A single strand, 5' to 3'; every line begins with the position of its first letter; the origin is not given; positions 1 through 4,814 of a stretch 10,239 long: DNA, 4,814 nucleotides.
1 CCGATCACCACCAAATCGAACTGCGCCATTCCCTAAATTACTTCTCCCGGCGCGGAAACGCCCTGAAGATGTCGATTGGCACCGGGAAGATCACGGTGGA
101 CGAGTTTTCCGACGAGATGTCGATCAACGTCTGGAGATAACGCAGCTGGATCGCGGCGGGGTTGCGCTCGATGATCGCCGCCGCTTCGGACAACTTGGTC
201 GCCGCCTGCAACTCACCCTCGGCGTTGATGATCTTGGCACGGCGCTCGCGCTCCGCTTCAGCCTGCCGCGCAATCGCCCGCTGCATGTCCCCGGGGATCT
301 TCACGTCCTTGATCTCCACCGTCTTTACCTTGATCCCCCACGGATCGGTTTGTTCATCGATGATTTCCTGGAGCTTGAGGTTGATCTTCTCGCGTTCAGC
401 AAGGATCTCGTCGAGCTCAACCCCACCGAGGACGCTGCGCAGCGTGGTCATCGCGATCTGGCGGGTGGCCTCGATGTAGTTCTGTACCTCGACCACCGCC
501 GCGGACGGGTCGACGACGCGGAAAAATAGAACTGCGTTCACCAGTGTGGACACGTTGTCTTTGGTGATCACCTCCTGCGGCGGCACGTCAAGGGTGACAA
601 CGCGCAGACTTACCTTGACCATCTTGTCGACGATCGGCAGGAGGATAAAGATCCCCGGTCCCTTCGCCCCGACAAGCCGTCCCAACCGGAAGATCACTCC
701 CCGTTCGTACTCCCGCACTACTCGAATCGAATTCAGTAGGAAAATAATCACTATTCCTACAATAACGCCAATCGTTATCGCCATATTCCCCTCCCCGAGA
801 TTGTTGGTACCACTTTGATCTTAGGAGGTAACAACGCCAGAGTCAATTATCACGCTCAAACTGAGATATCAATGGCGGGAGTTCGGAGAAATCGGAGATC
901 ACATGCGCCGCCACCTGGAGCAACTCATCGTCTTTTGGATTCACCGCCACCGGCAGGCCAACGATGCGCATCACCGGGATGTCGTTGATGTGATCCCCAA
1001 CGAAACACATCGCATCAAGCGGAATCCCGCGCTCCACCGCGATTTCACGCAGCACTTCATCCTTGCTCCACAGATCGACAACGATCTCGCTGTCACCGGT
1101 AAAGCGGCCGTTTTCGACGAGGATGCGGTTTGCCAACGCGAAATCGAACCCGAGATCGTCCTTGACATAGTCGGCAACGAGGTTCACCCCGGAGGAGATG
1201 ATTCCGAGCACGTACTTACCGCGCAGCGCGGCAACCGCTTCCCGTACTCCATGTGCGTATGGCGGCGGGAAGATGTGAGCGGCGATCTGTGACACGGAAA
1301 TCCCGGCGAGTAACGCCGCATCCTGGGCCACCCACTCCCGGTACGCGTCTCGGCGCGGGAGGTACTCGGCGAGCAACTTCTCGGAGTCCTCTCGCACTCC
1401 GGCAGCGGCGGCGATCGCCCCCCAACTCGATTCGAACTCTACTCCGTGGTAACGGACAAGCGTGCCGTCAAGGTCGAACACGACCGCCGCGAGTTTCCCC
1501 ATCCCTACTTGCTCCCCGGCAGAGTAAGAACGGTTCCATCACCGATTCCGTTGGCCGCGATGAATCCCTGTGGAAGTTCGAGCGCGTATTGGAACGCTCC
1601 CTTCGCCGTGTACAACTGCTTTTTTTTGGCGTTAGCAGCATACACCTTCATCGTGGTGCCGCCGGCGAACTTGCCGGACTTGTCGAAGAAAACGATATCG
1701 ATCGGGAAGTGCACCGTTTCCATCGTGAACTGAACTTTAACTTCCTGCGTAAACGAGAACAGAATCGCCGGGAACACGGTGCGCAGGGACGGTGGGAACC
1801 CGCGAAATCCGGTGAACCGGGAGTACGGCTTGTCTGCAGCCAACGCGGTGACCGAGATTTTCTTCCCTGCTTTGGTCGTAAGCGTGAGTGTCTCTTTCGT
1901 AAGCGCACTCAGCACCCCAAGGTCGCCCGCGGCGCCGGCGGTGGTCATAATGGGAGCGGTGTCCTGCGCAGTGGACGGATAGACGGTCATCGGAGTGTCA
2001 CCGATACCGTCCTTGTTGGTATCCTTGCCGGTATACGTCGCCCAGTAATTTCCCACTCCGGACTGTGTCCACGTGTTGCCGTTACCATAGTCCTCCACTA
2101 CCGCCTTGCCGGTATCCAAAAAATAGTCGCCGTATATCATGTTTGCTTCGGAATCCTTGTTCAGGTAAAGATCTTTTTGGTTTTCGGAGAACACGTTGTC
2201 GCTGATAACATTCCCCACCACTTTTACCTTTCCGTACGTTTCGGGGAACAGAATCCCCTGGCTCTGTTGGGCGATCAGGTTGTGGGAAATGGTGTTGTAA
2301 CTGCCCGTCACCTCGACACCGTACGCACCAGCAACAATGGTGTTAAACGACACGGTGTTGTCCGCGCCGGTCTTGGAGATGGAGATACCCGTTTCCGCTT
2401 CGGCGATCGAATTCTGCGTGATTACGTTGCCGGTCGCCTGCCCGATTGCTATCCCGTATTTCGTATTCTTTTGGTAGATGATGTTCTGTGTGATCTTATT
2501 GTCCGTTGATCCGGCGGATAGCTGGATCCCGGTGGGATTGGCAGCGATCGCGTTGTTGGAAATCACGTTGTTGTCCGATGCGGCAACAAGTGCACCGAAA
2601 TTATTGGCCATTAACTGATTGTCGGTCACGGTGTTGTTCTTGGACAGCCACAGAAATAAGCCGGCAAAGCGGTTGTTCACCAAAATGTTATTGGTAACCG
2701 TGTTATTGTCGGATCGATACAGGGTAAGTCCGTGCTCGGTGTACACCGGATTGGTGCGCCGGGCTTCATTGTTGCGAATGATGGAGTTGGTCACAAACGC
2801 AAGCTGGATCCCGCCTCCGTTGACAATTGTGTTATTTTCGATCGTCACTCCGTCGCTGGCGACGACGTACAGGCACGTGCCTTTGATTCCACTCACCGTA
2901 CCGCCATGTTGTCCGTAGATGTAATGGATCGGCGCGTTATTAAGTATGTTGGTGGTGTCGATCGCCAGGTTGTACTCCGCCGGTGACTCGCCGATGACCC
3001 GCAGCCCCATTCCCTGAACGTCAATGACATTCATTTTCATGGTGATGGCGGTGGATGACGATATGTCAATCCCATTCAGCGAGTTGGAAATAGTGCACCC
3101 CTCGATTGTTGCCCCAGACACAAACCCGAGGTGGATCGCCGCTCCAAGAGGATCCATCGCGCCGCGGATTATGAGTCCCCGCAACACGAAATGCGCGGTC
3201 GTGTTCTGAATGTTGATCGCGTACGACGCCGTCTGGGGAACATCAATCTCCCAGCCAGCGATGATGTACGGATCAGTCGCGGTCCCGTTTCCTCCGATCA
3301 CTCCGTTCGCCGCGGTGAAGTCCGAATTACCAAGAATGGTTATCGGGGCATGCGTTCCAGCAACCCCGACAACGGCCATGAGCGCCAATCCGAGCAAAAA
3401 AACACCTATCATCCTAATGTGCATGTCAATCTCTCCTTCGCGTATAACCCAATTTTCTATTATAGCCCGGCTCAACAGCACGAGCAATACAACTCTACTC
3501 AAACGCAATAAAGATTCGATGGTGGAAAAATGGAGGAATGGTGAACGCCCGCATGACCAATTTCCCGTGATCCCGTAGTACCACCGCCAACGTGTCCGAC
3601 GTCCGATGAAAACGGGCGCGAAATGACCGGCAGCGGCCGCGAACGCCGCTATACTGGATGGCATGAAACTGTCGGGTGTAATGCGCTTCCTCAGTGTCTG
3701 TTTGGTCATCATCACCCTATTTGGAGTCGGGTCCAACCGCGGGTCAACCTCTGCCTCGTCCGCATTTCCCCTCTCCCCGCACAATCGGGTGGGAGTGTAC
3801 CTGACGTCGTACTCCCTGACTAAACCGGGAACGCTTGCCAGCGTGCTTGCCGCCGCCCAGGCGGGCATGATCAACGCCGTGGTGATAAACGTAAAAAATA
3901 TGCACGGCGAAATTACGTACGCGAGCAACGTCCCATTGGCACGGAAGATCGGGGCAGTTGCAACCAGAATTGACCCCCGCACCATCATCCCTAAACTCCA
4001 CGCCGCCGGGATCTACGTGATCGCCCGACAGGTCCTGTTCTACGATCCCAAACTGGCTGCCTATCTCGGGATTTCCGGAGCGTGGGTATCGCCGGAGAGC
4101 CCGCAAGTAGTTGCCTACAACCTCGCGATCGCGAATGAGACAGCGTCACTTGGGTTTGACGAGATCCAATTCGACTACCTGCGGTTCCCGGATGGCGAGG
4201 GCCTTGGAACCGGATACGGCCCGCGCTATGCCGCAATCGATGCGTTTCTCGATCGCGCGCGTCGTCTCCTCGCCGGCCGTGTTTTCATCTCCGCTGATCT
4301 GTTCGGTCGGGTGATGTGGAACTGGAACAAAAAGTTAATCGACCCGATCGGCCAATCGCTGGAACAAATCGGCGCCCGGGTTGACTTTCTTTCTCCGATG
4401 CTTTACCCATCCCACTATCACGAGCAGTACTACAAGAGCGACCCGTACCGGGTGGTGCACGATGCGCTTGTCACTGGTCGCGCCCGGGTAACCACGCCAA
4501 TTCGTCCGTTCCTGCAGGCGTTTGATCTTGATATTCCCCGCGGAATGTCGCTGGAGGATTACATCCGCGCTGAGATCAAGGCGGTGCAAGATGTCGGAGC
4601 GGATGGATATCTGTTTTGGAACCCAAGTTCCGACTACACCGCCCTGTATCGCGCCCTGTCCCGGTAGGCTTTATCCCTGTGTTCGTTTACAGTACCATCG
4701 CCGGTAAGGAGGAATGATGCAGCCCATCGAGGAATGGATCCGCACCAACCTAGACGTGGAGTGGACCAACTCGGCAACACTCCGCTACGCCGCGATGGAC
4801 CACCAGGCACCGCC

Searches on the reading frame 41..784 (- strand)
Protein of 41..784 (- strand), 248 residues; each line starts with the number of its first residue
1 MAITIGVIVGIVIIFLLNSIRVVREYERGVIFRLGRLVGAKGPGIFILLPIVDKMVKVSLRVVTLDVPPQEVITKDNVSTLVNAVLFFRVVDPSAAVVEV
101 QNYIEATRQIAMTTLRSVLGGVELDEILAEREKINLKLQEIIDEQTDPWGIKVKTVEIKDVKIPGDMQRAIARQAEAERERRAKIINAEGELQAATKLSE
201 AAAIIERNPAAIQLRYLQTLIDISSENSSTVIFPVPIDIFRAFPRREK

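Call 3: search_protein_families(library=pfam, proteins=[window:41-784:-], max_evalue=0.01)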
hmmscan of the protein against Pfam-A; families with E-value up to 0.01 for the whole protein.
window:41-784:- (248 aa): 2 families
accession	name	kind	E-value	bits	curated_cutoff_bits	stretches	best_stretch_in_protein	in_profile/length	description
PF01145.31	Band_7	-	1.4e-39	136.4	23.6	1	22-191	2-175/176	SPFH domain / Band 7 family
PF13421.11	Band_7_1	-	3.9e-05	23.8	24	1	99-176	129-208/211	SPFH domain-Band 7 family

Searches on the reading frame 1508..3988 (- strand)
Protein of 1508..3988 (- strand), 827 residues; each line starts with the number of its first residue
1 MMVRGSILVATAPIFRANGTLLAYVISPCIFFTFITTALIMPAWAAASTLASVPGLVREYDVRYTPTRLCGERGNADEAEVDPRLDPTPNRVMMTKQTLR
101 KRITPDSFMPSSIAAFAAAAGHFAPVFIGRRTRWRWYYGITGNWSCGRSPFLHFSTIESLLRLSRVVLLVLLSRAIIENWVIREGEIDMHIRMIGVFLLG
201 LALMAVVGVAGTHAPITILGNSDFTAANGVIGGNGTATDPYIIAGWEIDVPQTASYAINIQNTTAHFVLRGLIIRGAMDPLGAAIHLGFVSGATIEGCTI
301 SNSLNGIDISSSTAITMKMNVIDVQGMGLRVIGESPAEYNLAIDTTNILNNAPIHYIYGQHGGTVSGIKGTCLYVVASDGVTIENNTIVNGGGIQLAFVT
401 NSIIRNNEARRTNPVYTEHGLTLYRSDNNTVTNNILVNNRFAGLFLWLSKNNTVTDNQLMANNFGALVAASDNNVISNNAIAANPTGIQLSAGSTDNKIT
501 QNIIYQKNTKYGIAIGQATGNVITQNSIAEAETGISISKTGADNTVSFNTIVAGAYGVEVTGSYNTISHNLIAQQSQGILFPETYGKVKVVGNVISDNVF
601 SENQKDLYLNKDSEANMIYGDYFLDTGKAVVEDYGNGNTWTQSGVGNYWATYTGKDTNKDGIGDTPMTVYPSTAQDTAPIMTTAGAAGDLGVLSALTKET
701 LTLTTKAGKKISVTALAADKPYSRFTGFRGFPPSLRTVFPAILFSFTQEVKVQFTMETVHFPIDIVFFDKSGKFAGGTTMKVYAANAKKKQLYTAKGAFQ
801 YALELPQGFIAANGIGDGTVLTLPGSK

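Call 3: search_protein_families(library=pfam, proteins=[window:1508-3988:-], max_evalue=0.01)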
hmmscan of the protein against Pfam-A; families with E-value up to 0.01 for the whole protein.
window:1508-3988:- (827 aa): 3 families
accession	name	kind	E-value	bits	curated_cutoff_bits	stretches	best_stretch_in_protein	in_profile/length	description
PF13229.12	Beta_helix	-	9.2e-50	168.8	25.9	5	364-503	17-157/158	Right handed beta helix region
PF05048.19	NosD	-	3e-40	138.4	23.6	3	369-504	38-169/212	Periplasmic copper-binding protein (NosD)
PF02643.20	DUF192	-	2.2e-11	44.2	27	1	717-822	5-95/96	Uncharacterized ACR, COG1430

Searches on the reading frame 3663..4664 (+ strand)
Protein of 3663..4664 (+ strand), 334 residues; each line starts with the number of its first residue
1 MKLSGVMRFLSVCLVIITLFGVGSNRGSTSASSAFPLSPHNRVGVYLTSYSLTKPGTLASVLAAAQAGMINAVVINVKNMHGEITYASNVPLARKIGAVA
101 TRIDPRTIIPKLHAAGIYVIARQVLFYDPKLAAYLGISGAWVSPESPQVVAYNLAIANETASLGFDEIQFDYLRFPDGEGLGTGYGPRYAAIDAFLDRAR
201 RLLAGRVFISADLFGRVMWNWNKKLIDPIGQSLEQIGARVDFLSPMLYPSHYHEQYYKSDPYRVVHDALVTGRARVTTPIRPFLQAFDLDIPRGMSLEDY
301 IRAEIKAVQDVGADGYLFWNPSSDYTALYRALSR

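Call 3: search_protein_families(library=pfam, proteins=[window:3663-4664:+], max_evalue=0.01)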
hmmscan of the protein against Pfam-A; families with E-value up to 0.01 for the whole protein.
window:3663-4664:+ (334 aa): 1 family
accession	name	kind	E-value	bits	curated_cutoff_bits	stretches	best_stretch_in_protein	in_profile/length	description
PF13200.12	DUF4015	-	3.6e-69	233.7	27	1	44-325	1-313/313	Putative glycosyl hydrolase domain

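Call 4: search_protein_families(library=ncbifam, proteins=[window:3663-4664:+], max_evalue=0.01)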
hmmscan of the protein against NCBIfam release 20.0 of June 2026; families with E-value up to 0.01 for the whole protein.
window:3663-4664:+ (334 aa): 0 families
